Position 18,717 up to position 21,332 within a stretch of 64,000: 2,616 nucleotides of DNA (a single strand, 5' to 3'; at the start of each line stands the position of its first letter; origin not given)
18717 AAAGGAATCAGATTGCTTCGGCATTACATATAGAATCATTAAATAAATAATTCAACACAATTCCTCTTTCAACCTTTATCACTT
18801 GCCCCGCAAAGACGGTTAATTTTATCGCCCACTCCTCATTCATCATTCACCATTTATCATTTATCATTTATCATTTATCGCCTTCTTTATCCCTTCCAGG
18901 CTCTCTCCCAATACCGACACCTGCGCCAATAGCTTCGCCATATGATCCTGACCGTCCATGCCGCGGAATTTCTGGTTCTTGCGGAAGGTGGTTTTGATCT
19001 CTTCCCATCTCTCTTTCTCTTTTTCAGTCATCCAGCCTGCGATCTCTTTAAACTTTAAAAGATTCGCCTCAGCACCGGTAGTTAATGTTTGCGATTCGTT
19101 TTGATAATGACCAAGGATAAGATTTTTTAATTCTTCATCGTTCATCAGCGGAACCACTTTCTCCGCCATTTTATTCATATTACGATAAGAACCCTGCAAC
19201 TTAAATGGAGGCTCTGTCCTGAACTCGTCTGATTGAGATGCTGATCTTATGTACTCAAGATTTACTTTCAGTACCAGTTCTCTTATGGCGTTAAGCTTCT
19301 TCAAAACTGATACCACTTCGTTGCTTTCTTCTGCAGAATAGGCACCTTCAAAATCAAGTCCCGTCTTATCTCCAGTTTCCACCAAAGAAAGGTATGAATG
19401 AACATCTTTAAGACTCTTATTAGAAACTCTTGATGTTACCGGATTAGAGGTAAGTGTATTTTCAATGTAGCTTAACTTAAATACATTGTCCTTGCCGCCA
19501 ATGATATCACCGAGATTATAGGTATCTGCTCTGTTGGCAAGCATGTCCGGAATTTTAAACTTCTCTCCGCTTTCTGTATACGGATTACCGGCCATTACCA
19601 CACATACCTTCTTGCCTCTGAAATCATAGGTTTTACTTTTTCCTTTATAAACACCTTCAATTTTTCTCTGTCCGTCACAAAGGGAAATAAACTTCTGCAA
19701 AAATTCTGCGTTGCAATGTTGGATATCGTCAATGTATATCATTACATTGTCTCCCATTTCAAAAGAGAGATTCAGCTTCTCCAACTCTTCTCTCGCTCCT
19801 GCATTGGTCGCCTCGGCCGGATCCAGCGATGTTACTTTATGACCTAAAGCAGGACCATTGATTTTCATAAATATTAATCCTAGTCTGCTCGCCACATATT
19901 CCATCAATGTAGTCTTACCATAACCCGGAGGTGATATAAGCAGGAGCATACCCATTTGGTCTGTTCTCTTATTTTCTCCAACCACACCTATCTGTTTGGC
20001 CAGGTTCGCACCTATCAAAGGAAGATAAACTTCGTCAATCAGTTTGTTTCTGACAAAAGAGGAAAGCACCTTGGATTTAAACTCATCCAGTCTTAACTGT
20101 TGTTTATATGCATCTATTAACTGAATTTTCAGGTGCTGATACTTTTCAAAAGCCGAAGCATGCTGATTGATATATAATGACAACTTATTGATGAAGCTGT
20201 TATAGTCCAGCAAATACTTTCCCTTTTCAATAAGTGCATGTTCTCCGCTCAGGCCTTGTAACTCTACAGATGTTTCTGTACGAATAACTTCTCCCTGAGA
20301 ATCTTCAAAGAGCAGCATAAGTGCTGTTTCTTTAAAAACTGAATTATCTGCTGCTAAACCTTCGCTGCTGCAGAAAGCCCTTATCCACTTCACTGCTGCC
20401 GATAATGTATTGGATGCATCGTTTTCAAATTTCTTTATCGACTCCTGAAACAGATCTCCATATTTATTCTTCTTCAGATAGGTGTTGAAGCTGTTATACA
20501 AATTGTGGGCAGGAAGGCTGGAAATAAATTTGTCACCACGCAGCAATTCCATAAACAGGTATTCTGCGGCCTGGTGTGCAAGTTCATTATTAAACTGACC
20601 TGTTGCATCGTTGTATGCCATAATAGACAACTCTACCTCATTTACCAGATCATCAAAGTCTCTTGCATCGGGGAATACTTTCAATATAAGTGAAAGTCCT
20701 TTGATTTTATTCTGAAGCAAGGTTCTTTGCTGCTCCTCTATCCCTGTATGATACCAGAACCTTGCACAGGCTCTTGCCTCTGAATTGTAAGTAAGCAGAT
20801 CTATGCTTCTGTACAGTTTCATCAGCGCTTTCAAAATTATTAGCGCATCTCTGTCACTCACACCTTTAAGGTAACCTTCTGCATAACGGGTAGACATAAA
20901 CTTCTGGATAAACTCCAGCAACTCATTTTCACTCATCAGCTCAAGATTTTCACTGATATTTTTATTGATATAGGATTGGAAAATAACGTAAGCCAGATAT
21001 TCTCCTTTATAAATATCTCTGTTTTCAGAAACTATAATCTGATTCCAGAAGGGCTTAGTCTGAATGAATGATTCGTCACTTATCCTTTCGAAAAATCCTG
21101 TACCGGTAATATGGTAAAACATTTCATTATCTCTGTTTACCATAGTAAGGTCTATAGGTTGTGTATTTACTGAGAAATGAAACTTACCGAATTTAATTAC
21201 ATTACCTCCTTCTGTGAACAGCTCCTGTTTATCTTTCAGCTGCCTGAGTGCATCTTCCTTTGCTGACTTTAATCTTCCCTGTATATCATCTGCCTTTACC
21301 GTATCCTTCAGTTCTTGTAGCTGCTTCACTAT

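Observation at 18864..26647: NfeD - flotillin - giant coiled-coil AAA+ ATPase operon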

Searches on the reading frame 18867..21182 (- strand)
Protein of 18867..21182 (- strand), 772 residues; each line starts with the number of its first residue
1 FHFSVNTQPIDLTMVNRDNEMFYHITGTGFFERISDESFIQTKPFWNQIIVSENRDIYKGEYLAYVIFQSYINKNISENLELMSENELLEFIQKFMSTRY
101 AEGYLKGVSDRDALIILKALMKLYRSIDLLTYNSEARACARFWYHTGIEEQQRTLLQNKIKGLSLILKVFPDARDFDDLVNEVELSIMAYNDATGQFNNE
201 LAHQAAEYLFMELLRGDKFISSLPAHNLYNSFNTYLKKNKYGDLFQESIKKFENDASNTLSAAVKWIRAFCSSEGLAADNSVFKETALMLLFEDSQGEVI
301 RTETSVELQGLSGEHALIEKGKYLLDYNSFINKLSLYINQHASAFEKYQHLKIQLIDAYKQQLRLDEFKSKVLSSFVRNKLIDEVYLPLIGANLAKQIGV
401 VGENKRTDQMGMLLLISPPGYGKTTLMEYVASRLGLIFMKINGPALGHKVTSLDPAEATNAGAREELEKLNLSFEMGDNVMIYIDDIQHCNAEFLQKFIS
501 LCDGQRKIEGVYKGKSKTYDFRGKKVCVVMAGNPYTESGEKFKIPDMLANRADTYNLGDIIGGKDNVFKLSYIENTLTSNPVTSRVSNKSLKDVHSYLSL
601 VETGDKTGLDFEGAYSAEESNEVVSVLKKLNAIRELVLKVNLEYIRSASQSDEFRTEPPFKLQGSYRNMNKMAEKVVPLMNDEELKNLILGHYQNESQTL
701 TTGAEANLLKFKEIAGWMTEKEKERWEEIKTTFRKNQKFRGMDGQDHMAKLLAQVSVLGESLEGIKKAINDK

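Call 57: predict_structure(alignment_id=A5)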
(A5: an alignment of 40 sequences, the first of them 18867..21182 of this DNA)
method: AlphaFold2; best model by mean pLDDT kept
length: 772 residues; sequences in the alignment: 40
mean_pLDDT: 79.6   pTM: 0.53
mean pLDDT of the five models: 79.6, 77.7, 77.4, 75.2, 74.8
residues with pLDDT >= 90: 181; 70-90: 433; 50-70: 129; < 50: 29
segments of 3 or more residues with pLDDT < 50: 1-7, 372-374, 545-555, 742-746
pLDDT, mean of each block of 10 residues (from residue 1): 44 86 81 89 84 86 91 78 87 80 79 93 89 92 92 90 82 78 94 91 92 86 90 93 92 90 94 88 92 76 89 88 91 87 87 89 72 56 71 64 58 54 69 76 83 85 87 79 80 76 70 83 74 60 50 51 71 78 78 80 79 82 88 87 72 75 79 86 89 83 84 90 89 76 50 54 55 52
secondary structure, 60 per line:
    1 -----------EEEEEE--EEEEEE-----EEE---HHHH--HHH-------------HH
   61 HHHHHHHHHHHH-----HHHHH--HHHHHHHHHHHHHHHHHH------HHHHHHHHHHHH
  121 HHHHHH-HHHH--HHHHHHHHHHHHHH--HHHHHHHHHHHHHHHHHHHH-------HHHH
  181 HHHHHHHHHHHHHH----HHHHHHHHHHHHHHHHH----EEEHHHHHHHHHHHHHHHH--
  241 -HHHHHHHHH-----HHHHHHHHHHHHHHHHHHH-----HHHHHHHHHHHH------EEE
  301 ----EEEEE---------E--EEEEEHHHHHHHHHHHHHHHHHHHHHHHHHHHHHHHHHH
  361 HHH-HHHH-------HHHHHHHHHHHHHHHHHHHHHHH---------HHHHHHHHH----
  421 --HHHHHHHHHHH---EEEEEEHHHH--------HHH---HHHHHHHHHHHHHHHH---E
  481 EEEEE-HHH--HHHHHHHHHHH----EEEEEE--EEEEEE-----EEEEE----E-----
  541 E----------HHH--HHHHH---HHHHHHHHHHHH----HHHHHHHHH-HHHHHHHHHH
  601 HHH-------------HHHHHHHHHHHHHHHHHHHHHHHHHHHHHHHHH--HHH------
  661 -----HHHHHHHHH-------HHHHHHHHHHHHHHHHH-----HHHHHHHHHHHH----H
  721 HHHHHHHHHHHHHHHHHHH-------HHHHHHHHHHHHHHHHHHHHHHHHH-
elements in order (helices of 4 or more, strands of 3 or more residues): E12-17 E20-25 E31-33 H37-40 H59-72 H78-82 H85-102 H109-126 H128-131 H134-147 H150-169 H177-194 H199-215 E220-222 H223-238 H242-250 H256-274 H280-291 E298-300 E305-309 E322-326 H327-363 H365-368 H376-398 H408-416 H423-433 E437-442 H443-446 H461-476 E480-485 H492-502 E507-512 E515-520 E526-530 H557-561 H565-576 H581-589 H591-603 H617-649 H666-674 H682-698 H704-715 H720-739 H747-771
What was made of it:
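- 20070..21182 (-): Helical middle domain with small beta elements (aa ~860-1230). In the model of aa 860-1631 (mean pLDDT 79.6), this part mostly scores 80-94 (call 57).
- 19500..20069 (-): AAA+ core (aa ~1231-1420). Motifs: Walker A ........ (19908-19931), Walker B IYIDD (19725-19739), a beta-hairpin before sensor-1 (aa 1366-1379; 19623-19664), sensor-1 VVMAGN, and a candidate arginine finger in MLANRAD (R1410). Hairpin seen in the model (call 57).
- On MoxR / AAA_5 (dynein-related) AAA+ clade: The hairpin is present in the model (call 57).
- Closest known: MoxR-family AAA+ remodellers. Same: A beta-hairpin precedes sensor-1 (call 57).
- Checked: Residues 860-1230 form a helical globular domain in the model (call 57).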

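Call 59: fold_search(model_id=the predicted structure, library=pdb)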
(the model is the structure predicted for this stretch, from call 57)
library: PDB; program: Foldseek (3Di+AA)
matches with E <= 10: 449; with E <= 0.001: 0
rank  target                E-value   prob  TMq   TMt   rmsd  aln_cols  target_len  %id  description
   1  7qhs_7                2.5e-03  0.97  0.13  0.15  19.0       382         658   15  S. cerevisiae CMGE nucleating origin DNA melting (released 2022-06-15)
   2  7v3u_7                3.2e-03  0.96  0.13  0.14  19.4       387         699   14  Cryo-EM structure of MCM double hexamer with structured Mcm4-NSD (released 2022-04-13)
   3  8rig_3                3.8e-03  0.90  0.12  0.14  21.8       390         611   13  Cryo-EM structure of an MCM helicase single hexamer loaded onto dsDNA. (released 2025-01-01)
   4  7pbl_C                5.3e-03  0.99  0.14  0.29  10.7       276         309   17  RuvAB branch migration motor complexed to the Holliday junction - RuvB AAA+ state s1 [t2 dataset] (released 2022-09-14)
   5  7pmk_7                7.2e-03  0.92  0.13  0.15  18.9       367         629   15  S. cerevisiae replisome-SCF(Dia2) complex bound to double-stranded DNA (conformation I) (released 2021-11-10)
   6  7x5b                  8.2e-03  0.99  0.16  0.32  13.4       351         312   15  Crystal structure of RuvB (released 2023-03-08)
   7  9dx3_B                9.3e-03  0.97  0.15  0.30  12.4       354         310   15  EcRuvB 9-mer pre-assembly complex (released 2026-01-21)
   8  6skl_3                9.3e-03  0.84  0.13  0.16  18.5       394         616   14  Cryo-EM structure of the CMG Fork Protection Complex at a replication fork - Conformation 1 (released 2020-05-06)
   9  9qh4_A                9.7e-03  0.98  0.14  0.36  14.8       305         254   13  NorQ hexamer from Paracoccus denitrificans (released 2026-03-25)
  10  7pbl_D                1.2e-02  0.98  0.15  0.29  11.0       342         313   13  RuvAB branch migration motor complexed to the Holliday junction - RuvB AAA+ state s1 [t2 dataset] (released 2022-09-14)
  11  6skl_7                1.2e-02  0.80  0.12  0.14  19.4       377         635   13  Cryo-EM structure of the CMG Fork Protection Complex at a replication fork - Conformation 1 (released 2020-05-06)
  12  9qh6_B                1.3e-02  0.99  0.17  0.40  11.2       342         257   13  NorQ in complex with NorD VWA domain from Paracoccus denitrificans (released 2026-03-25)
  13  9ync_B                1.3e-02  0.69  0.18  0.06  34.7       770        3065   11  Motor domains of phi-like human dynein-1 bound to dynactin-p150glued and LIS1 (released 2026-01-28)
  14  9qh7_E                1.4e-02  0.99  0.17  0.43  13.0       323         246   10  NorQ in complex with NorD VWA domain steep staircase subset 1 from Paracoccus denitrificans (released 2026-03-25)
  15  7p30_5                1.5e-02  0.72  0.12  0.14  19.3       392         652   12  3.0 A resolution structure of a DNA-loaded MCM double hexamer (released 2022-02-02)
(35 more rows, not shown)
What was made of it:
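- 19500..20069 (-): Foldseek gives weak hits to MCM, RuvB and NorQ (call 59).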

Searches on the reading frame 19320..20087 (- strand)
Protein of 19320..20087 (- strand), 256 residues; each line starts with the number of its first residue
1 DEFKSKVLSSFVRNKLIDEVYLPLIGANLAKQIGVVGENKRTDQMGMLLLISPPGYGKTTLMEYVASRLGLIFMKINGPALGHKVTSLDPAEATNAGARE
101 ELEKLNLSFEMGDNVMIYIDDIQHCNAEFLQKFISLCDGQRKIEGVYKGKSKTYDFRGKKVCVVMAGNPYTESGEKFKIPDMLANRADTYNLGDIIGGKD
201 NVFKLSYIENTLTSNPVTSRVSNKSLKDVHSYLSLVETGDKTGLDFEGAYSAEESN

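Call 85: search_solved_structures(query=A7, max_evalue=0.01, show_alignments=2)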
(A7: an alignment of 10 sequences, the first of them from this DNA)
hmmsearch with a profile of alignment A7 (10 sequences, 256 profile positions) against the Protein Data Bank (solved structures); distinct sequences matched with E-value up to 0.01: 90 (the best 60 are shown).
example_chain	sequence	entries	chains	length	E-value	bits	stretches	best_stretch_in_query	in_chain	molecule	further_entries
7wub_D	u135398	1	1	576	2e-06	30.4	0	48-87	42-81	Transitional endoplasmic reticulum ATPase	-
7wub_C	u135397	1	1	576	2e-06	30.4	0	48-87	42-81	Transitional endoplasmic reticulum ATPase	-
6mck_A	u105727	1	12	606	2.3e-06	30.2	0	48-87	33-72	Transitional endoplasmic reticulum ATPase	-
7rlj_A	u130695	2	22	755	2.6e-06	30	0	48-87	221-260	Transitional endoplasmic reticulum ATPase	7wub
8yka_A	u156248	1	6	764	2.7e-06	30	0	48-87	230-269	Transitional endoplasmic reticulum ATPase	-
7lmy_A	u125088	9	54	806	2.9e-06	29.9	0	48-87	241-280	Transitional endoplasmic reticulum ATPase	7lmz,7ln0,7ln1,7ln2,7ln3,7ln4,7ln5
5c18_A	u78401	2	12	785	3e-06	29.9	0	48-87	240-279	Transitional endoplasmic reticulum ATPase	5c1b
7y4w_A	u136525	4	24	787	3e-06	29.9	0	48-87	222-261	Transitional endoplasmic reticulum ATPase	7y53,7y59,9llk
7rlb_A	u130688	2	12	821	3e-06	29.8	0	48-87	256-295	Transitional endoplasmic reticulum ATPase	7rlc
5c19_A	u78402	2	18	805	3.2e-06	29.8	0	48-87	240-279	Transitional endoplasmic reticulum ATPase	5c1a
7l5w_A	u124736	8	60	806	3.2e-06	29.8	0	48-87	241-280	Transitional endoplasmic reticulum ATPase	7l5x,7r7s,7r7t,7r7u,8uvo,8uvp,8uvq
7rlf_A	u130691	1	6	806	3.2e-06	29.8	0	48-87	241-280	Transitional endoplasmic reticulum ATPase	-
7k57_A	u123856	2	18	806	3.2e-06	29.8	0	48-87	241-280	Transitional endoplasmic reticulum ATPase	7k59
10qq_A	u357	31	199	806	3.2e-06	29.8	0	48-87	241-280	Transitional endoplasmic reticulum ATPase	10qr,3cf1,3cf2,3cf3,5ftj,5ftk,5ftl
9yrc_A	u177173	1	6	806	3.2e-06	29.8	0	48-87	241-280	Transitional endoplasmic reticulum ATPase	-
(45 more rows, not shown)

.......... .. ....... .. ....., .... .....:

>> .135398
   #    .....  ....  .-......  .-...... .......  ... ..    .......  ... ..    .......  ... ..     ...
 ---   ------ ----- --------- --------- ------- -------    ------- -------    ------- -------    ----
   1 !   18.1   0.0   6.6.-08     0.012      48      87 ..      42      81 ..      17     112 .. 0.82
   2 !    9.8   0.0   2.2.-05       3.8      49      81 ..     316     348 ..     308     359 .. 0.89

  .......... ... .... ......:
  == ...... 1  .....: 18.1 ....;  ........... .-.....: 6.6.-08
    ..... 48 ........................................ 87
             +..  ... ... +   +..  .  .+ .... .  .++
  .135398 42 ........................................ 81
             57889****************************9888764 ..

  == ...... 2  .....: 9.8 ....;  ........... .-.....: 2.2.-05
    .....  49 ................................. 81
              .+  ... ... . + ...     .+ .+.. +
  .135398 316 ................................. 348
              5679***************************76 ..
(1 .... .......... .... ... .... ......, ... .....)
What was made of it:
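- On Vps4-type classical AAA ATPases: Similarity to classical AAA proteins is confined to about 40 residues at the P-loop (call 85).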
